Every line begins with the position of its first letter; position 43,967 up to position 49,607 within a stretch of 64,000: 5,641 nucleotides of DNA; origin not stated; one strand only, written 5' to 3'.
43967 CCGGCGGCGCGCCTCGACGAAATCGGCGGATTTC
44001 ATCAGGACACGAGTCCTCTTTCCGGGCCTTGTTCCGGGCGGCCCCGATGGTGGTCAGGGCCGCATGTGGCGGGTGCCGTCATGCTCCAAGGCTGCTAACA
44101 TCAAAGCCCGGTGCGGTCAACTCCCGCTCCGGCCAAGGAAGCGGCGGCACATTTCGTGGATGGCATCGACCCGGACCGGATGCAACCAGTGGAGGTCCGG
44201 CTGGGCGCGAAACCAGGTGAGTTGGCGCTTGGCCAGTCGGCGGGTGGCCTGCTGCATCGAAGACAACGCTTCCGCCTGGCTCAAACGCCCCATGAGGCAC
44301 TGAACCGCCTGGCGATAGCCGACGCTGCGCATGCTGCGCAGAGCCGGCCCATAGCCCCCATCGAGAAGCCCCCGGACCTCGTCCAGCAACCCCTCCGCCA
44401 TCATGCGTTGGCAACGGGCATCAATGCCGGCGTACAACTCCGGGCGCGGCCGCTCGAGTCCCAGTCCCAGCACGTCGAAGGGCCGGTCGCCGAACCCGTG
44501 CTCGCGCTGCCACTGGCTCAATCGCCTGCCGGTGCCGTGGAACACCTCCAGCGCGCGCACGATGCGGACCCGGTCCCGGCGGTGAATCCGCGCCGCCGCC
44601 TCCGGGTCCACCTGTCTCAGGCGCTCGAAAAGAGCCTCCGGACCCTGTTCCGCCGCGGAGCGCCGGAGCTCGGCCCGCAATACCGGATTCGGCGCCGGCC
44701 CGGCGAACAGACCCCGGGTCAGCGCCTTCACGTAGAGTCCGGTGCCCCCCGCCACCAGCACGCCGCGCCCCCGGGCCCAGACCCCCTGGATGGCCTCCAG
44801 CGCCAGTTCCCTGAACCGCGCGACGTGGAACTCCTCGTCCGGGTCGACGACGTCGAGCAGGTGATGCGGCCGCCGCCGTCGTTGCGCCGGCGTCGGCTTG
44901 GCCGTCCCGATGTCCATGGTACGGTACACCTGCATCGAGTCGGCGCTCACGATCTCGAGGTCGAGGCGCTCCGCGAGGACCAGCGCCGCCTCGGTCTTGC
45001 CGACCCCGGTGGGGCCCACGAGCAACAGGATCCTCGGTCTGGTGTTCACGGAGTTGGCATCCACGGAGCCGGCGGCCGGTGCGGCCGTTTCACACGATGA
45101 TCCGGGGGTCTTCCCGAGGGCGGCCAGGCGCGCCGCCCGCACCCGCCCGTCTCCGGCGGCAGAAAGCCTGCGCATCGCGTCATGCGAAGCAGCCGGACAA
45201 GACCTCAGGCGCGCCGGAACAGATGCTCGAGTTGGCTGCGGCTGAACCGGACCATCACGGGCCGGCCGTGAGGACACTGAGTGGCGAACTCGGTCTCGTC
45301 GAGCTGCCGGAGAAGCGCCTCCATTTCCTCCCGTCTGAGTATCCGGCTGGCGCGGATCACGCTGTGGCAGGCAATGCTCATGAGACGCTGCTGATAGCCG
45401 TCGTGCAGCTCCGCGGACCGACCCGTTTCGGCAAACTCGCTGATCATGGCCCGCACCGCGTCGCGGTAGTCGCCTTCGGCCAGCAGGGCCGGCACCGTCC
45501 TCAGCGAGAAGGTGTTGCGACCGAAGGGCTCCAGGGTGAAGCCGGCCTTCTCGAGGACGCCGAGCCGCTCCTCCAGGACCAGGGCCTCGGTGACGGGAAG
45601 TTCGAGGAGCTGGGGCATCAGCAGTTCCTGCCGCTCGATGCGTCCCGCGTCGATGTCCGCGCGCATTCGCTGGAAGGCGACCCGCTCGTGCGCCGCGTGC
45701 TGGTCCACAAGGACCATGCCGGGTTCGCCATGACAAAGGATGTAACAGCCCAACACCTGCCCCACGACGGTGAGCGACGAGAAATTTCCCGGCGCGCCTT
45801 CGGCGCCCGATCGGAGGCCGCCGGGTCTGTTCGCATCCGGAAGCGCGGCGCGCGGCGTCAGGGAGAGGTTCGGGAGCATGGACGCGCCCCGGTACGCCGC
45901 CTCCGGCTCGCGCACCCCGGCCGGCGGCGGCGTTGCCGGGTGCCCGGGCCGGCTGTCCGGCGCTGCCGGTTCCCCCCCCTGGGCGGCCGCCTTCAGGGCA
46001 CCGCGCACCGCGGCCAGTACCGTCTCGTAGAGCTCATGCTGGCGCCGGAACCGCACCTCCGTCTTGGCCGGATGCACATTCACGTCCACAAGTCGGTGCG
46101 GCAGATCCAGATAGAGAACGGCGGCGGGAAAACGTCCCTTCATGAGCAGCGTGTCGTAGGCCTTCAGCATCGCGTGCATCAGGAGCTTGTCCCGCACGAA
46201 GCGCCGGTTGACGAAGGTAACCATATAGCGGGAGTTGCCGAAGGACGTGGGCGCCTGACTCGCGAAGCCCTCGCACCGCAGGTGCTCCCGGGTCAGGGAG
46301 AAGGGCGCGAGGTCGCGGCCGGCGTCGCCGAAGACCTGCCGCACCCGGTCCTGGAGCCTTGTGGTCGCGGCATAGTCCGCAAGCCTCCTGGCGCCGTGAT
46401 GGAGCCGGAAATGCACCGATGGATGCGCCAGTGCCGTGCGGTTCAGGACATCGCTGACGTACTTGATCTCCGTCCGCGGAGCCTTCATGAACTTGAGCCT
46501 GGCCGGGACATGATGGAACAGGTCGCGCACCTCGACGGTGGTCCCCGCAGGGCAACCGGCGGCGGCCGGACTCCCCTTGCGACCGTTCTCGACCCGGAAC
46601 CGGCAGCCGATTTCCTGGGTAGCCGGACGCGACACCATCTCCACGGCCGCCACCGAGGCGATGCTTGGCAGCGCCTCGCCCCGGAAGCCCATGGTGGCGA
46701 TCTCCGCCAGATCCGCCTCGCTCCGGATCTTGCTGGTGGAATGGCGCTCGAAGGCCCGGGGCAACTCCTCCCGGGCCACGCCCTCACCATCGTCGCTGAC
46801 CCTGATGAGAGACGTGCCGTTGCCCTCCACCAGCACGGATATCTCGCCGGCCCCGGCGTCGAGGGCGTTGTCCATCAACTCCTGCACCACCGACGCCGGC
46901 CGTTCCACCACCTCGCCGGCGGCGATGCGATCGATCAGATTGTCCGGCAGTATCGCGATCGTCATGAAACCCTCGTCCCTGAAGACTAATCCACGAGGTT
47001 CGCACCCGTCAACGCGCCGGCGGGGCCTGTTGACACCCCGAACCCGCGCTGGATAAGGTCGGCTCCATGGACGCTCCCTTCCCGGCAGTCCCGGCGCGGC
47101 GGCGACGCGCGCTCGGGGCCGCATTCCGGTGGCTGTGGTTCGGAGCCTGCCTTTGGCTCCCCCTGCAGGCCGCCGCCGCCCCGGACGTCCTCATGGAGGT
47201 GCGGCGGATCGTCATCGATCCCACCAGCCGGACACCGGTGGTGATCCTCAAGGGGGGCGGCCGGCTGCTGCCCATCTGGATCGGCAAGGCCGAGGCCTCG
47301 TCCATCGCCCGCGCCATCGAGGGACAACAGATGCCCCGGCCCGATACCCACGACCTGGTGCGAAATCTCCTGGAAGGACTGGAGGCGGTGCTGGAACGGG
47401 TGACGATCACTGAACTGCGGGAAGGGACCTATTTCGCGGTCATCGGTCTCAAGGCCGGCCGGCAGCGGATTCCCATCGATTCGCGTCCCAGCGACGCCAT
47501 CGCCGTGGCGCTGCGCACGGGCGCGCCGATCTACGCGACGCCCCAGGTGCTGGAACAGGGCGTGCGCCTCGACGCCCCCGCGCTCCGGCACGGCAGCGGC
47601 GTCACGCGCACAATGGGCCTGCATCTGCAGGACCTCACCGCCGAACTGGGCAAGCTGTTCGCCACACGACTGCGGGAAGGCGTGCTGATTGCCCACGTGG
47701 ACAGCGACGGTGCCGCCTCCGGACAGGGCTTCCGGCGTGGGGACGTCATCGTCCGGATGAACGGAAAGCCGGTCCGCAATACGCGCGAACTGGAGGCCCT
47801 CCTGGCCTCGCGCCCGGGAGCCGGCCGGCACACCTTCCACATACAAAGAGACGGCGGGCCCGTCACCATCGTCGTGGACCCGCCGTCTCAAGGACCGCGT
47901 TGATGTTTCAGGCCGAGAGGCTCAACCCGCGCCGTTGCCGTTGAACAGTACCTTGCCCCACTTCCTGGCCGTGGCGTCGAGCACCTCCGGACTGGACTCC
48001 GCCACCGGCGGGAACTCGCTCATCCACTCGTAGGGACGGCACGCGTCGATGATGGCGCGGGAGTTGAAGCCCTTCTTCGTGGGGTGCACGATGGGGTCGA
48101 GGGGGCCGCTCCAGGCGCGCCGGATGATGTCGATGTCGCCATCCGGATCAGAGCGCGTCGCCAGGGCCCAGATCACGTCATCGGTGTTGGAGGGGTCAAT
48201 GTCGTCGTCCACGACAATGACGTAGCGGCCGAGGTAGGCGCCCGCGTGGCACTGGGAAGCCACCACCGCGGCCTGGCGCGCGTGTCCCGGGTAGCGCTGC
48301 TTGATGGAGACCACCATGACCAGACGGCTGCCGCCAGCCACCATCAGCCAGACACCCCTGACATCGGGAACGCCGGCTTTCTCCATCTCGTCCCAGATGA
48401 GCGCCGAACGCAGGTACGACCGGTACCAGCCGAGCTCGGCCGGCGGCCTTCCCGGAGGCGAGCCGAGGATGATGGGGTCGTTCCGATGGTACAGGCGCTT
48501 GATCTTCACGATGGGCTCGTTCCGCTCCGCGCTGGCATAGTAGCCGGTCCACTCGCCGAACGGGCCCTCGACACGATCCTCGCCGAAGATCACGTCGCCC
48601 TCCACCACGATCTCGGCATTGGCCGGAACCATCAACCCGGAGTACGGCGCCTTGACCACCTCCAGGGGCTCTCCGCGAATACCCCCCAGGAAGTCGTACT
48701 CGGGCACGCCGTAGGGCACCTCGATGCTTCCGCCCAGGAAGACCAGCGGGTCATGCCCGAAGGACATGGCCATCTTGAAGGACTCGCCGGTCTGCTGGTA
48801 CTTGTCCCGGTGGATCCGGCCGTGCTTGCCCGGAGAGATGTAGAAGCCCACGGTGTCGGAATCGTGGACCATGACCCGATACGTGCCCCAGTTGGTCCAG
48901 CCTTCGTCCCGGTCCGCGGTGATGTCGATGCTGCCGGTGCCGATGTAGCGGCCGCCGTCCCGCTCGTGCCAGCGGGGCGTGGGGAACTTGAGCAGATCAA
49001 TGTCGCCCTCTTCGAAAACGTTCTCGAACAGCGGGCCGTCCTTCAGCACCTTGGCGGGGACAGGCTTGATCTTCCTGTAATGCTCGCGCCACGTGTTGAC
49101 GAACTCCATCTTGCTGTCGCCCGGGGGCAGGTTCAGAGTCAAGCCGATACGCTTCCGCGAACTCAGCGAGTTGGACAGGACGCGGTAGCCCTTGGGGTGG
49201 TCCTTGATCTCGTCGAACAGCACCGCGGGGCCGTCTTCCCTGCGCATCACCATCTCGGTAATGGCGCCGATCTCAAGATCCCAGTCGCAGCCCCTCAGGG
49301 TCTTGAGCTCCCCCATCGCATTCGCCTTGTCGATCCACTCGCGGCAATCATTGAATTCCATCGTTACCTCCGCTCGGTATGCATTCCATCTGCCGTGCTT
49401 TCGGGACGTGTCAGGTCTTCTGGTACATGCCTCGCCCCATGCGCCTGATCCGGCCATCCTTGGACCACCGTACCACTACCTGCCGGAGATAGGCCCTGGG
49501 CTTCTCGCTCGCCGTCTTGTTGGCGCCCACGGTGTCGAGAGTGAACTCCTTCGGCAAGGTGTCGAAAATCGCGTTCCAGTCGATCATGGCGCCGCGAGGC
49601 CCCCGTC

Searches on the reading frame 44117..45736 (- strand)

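Call 5: search_protein_families(library=pfam, proteins=[window:44117-45736:-])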
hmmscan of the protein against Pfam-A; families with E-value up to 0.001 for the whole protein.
window:44117-45736:- (539 aa): 3 families
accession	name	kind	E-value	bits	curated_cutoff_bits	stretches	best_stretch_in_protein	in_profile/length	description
PF01715.23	IPPT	-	7.1e-86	288.3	23.6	1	269-512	1-243/243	IPP transferase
PF01745.22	IPT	-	9.1e-07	29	20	1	235-285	2-52/233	Isopentenyl transferase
PF13191.12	AAA_16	-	0.00068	20.6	32.6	0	232-360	22-104/167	AAA ATPase domain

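Call 7: search_protein_families(library=ncbifam, proteins=[window:44117-45736:-], max_evalue=0.00001)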
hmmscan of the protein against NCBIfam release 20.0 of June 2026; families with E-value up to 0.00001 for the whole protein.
window:44117-45736:- (539 aa): 1 family
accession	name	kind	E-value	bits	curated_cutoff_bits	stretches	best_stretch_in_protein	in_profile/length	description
TIGR00174.1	miaA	equivalog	7.4e-83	278.1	148.65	1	237-520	2-285/288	tRNA (adenosine(37)-N6)-dimethylallyltransferase MiaA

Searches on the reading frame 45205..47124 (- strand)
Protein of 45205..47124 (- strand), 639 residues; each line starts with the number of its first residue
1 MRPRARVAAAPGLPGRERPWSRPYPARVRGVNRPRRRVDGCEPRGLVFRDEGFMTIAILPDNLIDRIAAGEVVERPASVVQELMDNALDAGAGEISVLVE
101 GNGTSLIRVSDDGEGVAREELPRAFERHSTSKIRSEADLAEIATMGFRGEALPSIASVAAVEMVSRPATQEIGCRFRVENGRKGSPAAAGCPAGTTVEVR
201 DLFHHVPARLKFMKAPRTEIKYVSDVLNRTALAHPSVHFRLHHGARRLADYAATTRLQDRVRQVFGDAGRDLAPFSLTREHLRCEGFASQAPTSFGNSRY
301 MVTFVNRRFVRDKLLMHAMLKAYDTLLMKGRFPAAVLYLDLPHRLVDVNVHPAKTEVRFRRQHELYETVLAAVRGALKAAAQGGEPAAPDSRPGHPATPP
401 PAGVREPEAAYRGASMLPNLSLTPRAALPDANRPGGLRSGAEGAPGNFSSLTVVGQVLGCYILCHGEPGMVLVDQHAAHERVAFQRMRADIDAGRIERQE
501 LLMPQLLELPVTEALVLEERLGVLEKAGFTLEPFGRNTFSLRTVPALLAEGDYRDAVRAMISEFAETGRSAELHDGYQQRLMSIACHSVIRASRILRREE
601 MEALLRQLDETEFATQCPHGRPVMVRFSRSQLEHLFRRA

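Call 5: search_protein_families(library=pfam, proteins=[window:45205-47124:-])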
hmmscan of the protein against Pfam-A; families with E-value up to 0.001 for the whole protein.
window:45205-47124:- (639 aa): 4 families
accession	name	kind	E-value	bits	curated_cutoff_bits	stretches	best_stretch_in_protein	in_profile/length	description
PF08676.16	MutL_C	-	3.5e-37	127.7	25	1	454-595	1-141/142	MutL C terminal dimerisation domain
PF01119.25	DNA_mis_repair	-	1.1e-31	109.4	26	1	269-377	10-118/119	DNA mismatch repair protein, C-terminal domain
PF02518.31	HATPase_c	-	6.8e-10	39.8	26.4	1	74-131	4-64/111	Histidine kinase-, DNA gyrase B-, and HSP90-like ATPase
PF13589.12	HATPase_c_3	-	1.6e-09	38.3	25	1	77-169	4-96/137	Histidine kinase-, DNA gyrase B-, and HSP90-like ATPase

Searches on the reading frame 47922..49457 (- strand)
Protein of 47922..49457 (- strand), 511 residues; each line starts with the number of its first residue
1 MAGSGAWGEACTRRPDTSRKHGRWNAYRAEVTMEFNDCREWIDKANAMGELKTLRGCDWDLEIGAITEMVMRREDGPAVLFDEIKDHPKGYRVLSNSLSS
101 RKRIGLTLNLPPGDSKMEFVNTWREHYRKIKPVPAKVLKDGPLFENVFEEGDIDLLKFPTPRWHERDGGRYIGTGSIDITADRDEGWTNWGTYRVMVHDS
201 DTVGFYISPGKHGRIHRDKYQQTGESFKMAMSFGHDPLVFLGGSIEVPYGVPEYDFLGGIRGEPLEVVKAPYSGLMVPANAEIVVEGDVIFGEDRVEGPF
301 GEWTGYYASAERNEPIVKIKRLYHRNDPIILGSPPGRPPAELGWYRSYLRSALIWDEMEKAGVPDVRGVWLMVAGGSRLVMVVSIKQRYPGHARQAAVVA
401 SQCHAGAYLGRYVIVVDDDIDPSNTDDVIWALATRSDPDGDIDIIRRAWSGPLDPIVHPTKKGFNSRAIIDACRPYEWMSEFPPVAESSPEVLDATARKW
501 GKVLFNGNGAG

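Call 71: search_protein_families(library=ncbifam, proteins=[window:47922-49457:-], max_evalue=1e-10)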
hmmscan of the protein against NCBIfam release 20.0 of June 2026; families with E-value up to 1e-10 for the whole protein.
window:47922-49457:- (511 aa): 7 families
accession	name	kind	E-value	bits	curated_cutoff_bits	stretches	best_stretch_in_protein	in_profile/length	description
TIGR00148.1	TIGR00148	subfamily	2.2e-94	316.6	244.85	1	39-474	2-437/438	UbiD family decarboxylase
TIGR02724.1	phenyl_P_beta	equivalog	8.4e-88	294.8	468.95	1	37-494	2-460/472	phenylphosphate carboxylase subunit beta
NF041204.1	VdcC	exception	1.9e-86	290.4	650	1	36-476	2-439/467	non-oxidative hydroxyarylic acid decarboxylases subunit C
NF041219.1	BagN_FevL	exception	9e-64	215.7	1000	1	29-457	11-449/502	bagremycin/ferroverdin biosynthesis UbiD family decarboxylase BagN/FevL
TIGR03701.1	mena_SCO4490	equivalog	7.8e-63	212.7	495.9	1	45-455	6-420/433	menaquinone biosynthesis decarboxylase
TIGR02723.1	phenyl_P_alpha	equivalog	6.9e-54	183.2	564.6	1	38-479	10-449/485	phenylphosphate carboxylase subunit alpha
NF008175.0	PRK10922.1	equivalog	1.6e-49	168.8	788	1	32-473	3-456/497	4-hydroxy-3-polyprenylbenzoate decarboxylase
